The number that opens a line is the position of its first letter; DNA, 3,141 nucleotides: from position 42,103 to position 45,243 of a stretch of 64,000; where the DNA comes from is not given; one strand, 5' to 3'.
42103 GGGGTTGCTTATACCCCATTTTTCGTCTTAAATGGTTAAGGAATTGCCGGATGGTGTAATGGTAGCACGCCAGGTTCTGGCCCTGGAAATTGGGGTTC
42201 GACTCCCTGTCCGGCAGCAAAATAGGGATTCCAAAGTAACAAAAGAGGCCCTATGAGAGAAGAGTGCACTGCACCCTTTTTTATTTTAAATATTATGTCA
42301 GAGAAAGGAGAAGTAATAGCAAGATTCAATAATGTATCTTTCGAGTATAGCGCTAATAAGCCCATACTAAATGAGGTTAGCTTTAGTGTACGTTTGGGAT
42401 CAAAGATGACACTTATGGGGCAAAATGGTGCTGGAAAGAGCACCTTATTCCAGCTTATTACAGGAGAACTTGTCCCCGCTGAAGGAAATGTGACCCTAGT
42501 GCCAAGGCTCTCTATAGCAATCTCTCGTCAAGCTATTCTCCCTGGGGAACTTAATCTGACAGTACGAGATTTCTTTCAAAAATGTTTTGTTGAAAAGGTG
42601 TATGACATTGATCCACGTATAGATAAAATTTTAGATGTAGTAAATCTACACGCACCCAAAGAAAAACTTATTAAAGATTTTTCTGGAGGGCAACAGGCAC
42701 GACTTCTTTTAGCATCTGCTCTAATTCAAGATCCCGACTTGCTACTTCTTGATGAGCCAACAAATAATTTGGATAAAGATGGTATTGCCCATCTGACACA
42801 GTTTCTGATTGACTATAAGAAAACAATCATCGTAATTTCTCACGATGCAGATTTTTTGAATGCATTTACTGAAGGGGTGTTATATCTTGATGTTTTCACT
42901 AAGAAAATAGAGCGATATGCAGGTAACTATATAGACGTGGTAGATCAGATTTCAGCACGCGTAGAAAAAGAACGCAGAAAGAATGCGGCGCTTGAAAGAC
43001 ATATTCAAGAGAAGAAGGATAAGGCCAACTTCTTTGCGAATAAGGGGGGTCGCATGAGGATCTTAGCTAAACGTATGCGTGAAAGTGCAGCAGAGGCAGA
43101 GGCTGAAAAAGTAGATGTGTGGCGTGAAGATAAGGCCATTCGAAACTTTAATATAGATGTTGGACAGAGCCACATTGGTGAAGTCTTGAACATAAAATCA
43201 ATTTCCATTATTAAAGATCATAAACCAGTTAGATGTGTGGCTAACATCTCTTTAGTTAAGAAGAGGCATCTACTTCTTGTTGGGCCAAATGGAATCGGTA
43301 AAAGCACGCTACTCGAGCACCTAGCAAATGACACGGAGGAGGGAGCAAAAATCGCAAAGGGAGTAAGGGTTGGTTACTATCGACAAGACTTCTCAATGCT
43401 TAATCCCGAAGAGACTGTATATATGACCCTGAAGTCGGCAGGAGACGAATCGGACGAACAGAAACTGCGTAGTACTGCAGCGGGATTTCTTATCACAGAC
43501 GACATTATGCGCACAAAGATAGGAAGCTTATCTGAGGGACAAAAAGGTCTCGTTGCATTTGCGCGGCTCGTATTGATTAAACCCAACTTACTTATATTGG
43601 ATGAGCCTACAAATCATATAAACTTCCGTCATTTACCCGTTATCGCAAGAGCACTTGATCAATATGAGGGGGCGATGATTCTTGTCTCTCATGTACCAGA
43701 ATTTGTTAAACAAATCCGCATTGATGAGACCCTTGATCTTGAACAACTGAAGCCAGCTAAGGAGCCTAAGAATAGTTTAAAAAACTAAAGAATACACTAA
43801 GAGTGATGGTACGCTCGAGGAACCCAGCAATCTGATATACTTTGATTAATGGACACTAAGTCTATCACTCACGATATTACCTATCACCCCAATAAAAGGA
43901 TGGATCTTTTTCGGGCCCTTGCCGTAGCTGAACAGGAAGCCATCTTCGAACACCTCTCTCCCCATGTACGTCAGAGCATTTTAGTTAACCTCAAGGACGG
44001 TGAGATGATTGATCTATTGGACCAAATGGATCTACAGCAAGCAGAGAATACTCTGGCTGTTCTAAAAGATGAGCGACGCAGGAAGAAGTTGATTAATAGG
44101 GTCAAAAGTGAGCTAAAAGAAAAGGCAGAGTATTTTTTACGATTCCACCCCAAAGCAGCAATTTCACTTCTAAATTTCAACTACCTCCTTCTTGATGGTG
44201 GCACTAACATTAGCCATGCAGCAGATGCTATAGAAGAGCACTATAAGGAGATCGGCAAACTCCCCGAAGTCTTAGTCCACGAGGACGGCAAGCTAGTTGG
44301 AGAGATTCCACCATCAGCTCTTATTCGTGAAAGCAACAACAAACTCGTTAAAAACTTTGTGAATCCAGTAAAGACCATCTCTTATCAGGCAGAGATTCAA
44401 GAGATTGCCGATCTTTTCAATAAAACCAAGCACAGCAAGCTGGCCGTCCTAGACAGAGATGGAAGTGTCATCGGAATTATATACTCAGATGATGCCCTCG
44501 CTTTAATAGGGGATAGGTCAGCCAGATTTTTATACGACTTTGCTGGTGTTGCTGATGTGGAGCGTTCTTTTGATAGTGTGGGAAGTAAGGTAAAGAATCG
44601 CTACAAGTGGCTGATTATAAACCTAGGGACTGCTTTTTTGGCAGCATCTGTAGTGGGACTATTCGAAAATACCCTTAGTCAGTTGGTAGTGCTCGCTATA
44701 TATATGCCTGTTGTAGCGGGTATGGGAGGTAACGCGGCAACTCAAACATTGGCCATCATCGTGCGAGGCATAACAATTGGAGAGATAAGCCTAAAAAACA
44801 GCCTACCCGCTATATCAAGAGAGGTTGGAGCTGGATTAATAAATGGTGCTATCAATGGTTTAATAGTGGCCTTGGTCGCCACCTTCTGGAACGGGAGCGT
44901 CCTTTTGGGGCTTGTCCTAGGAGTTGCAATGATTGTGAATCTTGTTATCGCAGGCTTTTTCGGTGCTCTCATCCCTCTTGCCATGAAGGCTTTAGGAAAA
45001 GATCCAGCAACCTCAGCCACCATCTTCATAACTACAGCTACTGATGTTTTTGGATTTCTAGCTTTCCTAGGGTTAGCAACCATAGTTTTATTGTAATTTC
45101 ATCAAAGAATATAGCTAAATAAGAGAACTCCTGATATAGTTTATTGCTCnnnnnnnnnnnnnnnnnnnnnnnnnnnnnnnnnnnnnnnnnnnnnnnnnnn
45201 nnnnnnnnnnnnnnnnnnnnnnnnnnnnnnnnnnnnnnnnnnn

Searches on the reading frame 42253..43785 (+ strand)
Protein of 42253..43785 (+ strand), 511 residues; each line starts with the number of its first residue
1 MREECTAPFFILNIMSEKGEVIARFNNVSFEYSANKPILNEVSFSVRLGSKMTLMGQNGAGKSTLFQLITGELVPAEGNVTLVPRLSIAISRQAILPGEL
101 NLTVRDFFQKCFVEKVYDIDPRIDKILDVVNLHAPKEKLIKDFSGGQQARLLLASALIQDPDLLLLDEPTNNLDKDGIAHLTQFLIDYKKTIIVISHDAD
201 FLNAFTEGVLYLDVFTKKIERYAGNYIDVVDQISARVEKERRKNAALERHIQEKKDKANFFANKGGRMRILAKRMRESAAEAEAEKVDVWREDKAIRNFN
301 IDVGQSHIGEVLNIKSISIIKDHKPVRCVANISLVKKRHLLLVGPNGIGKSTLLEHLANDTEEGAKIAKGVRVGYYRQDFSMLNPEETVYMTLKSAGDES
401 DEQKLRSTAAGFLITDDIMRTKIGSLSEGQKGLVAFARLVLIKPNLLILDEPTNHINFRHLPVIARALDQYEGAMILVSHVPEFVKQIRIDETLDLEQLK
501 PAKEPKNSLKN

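Call 43: search_protein_families(library=pfam, proteins=[window:42253-43785:+], max_evalue=0.00001)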
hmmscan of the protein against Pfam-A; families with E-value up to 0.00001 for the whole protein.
window:42253-43785:+ (511 aa): 10 families
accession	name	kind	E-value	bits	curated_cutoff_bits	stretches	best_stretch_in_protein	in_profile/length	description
PF00005.33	ABC_tran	-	6e-47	160.1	25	2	39-171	1-137/137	ABC transporter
PF13304.12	AAA_21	-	2.4e-17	64.4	27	0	118-199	195-300/304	AAA domain, putative AbiEii toxin, Type IV TA system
PF02463.25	SMC_N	-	7.9e-10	39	40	0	140-205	134-205/220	RecF/RecN/SMC N terminal domain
PF13401.12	AAA_22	-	2.2e-08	34.9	27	0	337-416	5-61/130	AAA domain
PF03193.22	RsgA_GTPase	-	3.4e-08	33.9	30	0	333-362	102-131/174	RsgA GTPase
PF13555.12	AAA_29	-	3.9e-08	33.3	27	0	44-76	17-49/61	P-loop containing region of AAA domain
PF13476.12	AAA_23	-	1.5e-06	29.4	27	0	341-357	23-39/201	AAA domain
PF13191.12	AAA_16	-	1.9e-06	28.9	32.6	0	337-375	24-63/167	AAA ATPase domain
PF20720.3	nSTAND3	-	4.4e-06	26.9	27.2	0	334-363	14-43/155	Novel STAND NTPase 3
PF05729.18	NACHT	-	4.9e-06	26.9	26.7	0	339-376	2-39/167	NACHT domain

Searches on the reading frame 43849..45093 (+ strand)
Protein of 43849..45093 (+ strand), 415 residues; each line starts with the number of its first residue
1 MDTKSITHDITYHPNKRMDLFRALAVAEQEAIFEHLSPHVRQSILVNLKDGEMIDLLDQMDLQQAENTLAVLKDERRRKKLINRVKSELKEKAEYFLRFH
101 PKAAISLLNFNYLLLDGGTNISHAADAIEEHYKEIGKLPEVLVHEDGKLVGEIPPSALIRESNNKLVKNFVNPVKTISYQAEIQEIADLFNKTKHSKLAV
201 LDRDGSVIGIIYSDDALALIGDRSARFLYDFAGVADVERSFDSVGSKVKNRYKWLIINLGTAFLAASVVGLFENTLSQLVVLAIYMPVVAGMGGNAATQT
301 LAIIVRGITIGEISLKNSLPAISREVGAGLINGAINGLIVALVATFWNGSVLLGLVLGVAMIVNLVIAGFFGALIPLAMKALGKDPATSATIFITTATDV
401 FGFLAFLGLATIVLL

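Call 43: search_protein_families(library=pfam, proteins=[window:43849-45093:+], max_evalue=0.00001)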
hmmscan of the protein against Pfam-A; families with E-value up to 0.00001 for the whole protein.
window:43849-45093:+ (415 aa): 3 families
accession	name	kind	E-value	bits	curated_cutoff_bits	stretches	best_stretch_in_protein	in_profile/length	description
PF01769.21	MgtE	-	5.4e-32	111.1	27.6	1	286-409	1-125/125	Divalent cation transporter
PF00571.33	CBS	-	4.4e-12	46.6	24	1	172-220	7-55/57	CBS domain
PF03448.22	MgtE_N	-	3.7e-09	37.5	25.9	1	14-101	15-101/102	MgtE intracellular N domain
